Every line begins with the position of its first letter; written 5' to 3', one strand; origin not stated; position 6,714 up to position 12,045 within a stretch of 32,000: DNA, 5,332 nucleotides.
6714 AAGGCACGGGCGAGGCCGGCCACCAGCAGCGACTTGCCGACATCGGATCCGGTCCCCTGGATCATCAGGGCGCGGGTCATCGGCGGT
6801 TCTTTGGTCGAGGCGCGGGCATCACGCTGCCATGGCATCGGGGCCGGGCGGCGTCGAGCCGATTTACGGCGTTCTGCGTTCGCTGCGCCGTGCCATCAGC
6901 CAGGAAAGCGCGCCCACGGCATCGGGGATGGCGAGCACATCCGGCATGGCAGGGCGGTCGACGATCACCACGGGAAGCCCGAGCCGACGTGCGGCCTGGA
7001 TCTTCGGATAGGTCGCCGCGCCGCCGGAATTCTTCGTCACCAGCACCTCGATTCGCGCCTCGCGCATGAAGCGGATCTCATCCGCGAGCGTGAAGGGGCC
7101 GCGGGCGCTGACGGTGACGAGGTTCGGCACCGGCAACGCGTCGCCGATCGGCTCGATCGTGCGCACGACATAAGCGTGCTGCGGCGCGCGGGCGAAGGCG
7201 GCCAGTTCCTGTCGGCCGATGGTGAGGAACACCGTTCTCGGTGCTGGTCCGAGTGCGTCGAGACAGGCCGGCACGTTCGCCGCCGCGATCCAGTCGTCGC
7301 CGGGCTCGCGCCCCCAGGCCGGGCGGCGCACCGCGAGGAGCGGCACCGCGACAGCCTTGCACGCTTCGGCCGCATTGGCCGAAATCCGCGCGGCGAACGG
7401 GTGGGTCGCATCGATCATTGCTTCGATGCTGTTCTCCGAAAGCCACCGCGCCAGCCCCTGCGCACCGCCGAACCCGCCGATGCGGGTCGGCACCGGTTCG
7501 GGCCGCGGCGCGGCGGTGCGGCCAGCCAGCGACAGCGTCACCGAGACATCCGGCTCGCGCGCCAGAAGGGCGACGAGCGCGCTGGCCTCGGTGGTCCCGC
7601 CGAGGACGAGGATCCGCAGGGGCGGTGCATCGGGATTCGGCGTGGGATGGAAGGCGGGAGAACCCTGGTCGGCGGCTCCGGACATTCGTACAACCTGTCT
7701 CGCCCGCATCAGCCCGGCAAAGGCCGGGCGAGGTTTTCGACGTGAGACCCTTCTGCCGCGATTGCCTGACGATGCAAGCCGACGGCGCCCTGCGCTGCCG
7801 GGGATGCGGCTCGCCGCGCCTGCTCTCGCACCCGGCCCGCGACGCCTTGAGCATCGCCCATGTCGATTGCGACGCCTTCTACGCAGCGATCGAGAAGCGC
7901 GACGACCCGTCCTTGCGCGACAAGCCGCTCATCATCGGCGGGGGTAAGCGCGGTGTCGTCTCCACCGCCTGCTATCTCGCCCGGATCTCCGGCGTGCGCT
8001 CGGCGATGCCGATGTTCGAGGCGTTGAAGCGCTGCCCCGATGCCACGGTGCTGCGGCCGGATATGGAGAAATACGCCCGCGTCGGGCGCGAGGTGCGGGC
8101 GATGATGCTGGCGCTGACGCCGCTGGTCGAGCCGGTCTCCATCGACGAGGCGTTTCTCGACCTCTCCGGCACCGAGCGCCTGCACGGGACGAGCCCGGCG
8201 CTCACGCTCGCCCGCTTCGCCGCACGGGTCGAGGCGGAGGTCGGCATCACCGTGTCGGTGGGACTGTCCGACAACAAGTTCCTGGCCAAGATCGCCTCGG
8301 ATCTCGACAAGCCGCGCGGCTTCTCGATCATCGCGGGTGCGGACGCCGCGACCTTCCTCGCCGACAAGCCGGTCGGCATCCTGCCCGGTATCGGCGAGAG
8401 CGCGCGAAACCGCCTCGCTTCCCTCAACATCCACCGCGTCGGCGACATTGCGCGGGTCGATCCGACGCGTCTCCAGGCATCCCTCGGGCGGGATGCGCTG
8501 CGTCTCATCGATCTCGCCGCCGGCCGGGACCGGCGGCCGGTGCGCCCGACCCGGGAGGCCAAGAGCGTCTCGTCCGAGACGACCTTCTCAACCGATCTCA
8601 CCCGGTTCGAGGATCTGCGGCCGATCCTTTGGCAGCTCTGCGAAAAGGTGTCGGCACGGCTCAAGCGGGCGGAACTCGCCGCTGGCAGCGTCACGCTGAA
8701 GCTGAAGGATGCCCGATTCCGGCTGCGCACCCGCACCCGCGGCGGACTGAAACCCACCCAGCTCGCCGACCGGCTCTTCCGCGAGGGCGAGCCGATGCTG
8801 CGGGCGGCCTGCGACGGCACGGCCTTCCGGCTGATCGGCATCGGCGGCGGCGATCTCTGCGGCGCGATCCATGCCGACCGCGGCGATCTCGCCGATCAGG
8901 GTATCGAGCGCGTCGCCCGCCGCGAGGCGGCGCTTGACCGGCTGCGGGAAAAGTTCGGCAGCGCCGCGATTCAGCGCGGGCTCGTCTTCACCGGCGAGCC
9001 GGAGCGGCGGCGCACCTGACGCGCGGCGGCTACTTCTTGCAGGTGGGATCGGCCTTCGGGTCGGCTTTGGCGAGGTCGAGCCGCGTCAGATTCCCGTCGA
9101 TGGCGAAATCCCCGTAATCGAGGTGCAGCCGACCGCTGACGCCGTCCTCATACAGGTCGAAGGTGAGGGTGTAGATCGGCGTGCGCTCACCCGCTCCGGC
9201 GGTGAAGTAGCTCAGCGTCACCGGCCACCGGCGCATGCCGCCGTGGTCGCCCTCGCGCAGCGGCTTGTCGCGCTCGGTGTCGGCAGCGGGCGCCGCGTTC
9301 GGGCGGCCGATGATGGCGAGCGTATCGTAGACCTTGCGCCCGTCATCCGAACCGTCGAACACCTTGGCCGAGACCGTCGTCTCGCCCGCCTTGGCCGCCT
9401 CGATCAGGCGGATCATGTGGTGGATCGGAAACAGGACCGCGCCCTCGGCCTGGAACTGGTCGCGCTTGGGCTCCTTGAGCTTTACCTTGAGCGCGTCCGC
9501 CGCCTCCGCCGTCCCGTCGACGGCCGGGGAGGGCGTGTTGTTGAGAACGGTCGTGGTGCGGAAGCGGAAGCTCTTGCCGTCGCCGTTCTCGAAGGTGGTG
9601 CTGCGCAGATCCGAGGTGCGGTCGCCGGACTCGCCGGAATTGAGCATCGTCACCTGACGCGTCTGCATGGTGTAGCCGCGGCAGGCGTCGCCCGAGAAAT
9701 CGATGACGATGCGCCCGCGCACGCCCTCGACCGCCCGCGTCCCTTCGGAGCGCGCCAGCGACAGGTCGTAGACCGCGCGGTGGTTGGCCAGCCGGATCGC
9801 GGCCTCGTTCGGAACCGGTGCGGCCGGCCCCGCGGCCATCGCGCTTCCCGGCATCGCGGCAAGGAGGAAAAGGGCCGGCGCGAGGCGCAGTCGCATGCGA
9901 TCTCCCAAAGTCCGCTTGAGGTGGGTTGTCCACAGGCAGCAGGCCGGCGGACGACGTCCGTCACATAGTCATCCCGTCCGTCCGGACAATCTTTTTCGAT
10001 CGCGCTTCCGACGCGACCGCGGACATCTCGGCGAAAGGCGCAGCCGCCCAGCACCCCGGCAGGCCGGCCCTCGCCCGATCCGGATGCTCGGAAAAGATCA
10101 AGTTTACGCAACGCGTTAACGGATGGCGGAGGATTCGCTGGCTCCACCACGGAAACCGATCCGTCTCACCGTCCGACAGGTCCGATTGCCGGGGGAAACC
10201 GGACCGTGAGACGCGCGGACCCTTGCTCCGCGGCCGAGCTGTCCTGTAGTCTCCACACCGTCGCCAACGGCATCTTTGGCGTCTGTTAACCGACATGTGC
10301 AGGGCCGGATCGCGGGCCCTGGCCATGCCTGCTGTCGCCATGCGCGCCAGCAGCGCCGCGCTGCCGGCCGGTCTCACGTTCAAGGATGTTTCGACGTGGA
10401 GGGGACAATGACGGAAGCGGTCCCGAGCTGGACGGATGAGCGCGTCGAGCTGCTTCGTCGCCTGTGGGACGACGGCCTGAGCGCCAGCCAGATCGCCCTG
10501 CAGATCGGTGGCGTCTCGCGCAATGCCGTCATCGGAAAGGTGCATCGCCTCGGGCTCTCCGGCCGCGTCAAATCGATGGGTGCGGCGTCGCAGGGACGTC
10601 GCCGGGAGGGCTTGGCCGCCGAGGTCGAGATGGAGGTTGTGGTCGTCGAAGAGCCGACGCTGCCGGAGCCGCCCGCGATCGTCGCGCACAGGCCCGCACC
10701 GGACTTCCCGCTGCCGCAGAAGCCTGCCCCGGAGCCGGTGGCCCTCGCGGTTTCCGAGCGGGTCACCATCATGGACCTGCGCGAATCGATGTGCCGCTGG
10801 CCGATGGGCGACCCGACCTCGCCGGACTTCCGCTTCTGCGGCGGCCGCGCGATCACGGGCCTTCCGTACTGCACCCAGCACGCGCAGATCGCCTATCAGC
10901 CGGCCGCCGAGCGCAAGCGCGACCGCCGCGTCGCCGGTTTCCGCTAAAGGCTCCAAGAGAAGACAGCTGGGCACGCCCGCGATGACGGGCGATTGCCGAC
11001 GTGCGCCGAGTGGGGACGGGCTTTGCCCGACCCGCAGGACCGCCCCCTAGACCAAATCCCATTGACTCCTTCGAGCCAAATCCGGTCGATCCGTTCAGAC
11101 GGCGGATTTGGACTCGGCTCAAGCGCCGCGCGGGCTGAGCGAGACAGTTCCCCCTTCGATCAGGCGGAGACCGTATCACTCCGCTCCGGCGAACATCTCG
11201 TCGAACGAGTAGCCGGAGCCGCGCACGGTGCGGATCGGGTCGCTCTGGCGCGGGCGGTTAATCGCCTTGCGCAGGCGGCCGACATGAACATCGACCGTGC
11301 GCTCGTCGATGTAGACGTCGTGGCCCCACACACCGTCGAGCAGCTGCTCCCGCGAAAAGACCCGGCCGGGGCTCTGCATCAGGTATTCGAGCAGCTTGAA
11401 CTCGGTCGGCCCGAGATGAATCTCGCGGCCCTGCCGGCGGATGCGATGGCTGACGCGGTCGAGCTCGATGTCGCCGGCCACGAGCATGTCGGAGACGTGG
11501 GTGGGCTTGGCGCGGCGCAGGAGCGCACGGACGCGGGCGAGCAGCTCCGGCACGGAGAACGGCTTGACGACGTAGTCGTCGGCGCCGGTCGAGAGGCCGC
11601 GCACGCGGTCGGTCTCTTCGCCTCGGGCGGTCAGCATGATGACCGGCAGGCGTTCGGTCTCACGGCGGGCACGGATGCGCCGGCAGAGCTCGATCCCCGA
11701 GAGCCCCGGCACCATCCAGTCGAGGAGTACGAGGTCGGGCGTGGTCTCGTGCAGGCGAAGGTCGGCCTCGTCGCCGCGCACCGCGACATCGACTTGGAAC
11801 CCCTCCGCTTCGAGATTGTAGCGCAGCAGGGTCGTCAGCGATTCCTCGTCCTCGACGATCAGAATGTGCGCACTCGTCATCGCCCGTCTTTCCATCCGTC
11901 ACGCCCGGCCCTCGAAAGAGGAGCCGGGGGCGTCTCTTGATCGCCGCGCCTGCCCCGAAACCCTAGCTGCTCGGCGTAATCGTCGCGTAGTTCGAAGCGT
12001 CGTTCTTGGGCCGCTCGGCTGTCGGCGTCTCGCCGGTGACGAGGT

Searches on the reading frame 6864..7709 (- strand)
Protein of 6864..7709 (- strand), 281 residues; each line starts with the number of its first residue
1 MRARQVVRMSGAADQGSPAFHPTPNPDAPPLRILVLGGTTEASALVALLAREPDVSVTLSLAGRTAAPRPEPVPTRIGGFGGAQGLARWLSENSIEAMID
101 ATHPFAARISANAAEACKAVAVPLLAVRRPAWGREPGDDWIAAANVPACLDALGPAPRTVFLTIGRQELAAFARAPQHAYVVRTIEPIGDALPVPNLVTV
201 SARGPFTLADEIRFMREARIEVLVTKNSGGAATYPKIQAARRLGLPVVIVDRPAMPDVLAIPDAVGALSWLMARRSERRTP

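Call 110: search_protein_families(library=pfam, proteins=[window:6864-7709:-], max_evalue=0.001)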
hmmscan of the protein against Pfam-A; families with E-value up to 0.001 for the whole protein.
window:6864-7709:- (281 aa): 1 family
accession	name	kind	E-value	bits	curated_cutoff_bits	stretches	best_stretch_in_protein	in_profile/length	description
PF02571.20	CbiJ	-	1.5e-68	231.3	28.6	1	32-263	1-228/234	Precorrin-6x reductase CbiJ/CobK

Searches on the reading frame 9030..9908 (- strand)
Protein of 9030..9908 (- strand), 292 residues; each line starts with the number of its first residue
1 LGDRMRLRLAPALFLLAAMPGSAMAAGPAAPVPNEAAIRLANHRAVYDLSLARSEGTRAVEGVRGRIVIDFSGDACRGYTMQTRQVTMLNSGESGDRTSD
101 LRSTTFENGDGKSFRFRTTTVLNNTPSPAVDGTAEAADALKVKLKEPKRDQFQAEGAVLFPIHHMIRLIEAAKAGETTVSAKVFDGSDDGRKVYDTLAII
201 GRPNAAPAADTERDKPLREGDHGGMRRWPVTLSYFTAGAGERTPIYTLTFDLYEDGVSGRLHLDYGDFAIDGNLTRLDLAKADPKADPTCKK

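Call 110: search_protein_families(library=pfam, proteins=[window:9030-9908:-], max_evalue=0.001)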
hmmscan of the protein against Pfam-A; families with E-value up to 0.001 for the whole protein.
window:9030-9908:- (292 aa): 1 family
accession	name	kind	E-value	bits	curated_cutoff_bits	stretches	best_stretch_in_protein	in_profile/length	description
PF08904.16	EipB_like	-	1.6e-76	257.6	25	1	35-279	2-247/249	EipB-like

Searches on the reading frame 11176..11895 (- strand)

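Call 110: search_protein_families(library=pfam, proteins=[window:11176-11895:-], max_evalue=0.001)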
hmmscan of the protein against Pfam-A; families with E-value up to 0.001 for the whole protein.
window:11176-11895:- (239 aa): 2 families
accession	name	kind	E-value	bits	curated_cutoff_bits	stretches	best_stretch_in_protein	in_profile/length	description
PF00486.34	Trans_reg_C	-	1.9e-29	102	26.2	1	156-231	1-77/77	Transcriptional regulatory protein, C terminal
PF00072.30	Response_reg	-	1.9e-28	99.3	30.2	1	11-123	1-111/111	Response regulator receiver domain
